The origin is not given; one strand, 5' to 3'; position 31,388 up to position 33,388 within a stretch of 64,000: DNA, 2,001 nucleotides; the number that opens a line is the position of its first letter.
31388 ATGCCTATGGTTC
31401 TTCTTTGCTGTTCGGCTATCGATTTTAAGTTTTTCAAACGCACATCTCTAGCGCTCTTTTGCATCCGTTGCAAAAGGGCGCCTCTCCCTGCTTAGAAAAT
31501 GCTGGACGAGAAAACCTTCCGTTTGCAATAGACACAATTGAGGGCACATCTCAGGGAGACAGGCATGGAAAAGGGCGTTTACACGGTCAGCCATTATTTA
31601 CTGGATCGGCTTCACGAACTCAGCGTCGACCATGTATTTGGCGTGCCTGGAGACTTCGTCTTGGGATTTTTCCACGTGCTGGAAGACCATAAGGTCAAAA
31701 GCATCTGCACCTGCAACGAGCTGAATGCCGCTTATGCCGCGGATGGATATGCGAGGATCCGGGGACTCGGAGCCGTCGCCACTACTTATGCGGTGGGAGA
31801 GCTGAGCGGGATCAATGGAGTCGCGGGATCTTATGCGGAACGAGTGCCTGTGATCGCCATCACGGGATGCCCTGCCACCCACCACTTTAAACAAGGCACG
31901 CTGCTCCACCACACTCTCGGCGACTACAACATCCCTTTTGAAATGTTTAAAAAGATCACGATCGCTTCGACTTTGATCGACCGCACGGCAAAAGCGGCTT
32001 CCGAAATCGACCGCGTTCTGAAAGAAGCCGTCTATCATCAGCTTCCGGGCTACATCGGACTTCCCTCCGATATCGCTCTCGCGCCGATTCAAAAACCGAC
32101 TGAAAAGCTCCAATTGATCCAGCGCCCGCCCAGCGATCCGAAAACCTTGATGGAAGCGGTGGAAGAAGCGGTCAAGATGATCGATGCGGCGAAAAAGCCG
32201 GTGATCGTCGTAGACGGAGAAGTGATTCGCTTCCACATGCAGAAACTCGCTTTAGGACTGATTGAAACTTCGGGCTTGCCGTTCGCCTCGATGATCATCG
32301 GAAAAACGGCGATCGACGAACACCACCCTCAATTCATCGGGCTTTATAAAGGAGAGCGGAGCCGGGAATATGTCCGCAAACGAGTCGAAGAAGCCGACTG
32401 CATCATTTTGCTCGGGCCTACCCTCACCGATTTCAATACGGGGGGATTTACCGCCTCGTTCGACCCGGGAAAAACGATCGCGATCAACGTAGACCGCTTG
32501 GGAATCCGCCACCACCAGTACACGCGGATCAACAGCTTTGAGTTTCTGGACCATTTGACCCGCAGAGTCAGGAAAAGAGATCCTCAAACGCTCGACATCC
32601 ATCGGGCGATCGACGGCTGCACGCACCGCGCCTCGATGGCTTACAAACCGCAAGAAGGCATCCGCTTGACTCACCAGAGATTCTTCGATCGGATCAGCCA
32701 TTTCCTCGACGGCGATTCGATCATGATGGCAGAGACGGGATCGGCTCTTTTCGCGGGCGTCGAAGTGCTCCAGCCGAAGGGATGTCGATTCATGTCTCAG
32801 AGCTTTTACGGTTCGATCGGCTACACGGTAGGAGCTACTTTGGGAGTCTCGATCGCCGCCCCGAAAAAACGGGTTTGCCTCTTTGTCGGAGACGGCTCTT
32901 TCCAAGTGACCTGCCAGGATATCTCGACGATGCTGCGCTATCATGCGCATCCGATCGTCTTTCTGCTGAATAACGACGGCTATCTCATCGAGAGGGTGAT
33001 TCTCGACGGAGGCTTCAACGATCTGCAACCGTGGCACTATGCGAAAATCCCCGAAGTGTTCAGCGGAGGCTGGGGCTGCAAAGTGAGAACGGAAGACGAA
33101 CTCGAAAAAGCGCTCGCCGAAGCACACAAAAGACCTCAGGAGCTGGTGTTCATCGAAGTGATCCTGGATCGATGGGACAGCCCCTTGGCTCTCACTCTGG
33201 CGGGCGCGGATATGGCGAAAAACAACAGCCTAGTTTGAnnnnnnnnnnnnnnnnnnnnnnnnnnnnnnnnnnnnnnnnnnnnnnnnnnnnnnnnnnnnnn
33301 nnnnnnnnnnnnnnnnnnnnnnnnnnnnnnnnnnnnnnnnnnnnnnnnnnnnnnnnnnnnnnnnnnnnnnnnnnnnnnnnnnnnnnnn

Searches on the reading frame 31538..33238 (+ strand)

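Call 68: search_protein_families(library=ncbifam, proteins=[window:31538-33238:+], max_evalue=0.00001)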
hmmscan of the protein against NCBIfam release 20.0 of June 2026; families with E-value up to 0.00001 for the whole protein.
window:31538-33238:+ (566 aa): 50 families (the best 25 are shown)
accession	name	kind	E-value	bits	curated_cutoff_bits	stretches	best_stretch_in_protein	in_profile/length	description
TIGR03393.1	indolpyr_decarb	equivalog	6e-123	411.4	946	1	15-552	1-535/539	indolepyruvate decarboxylase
TIGR03394.1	indol_phenyl_DC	equivalog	8.6e-84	282.3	554.5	1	18-546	3-523/535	indolepyruvate/phenylpyruvate decarboxylase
TIGR00118.1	acolac_lg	equivalog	9.8e-52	176.1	538.35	1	19-559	5-550/557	biosynthetic-type acetolactate synthase large subunit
NF005712.0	PRK07524.1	subfamily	1.8e-47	162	500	1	15-546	3-532/536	5-guanidino-2-oxopentanoate decarboxylase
NF004710.0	PRK06048.1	equivalog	1.2e-46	159.4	976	1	17-557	10-551/561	acetolactate synthase large subunit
NF006187.0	PRK08322.1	equivalog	3e-46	158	509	1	17-534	4-520/548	acetolactate synthase large subunit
NF004919.0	PRK06276.1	equivalog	1.7e-42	145.6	866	1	21-480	7-470/582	acetolactate synthase large subunit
NF006377.0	PRK08611.1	equivalog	8.9e-42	143.4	742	1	18-551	7-537/576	pyruvate oxidase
NF006524.0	PRK08978.1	equivalog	8.7e-41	139.8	738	1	19-480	5-456/548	acetolactate synthase 2 catalytic subunit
NF006122.0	PRK08266.1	subfamily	1.8e-40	138.9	571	1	16-549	5-532/543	hypothetical protein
NF006052.0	PRK08199.1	subfamily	2.4e-40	138.4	539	1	16-554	9-548/559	thiamine pyrophosphate protein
NF005860.0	PRK07789.1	equivalog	1.5e-39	135.8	881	1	15-482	34-507/615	acetolactate synthase large subunit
NF005584.0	PRK07282.1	equivalog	8.3e-37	127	970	1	16-481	11-474/566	acetolactate synthase large subunit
NF006319.0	PRK08527.1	equivalog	8.5e-37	126.8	905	1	18-558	7-553/565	acetolactate synthase large subunit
NF006525.0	PRK08979.1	equivalog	4.4e-36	124.4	1084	1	22-560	11-562/572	acetolactate synthase 3 large subunit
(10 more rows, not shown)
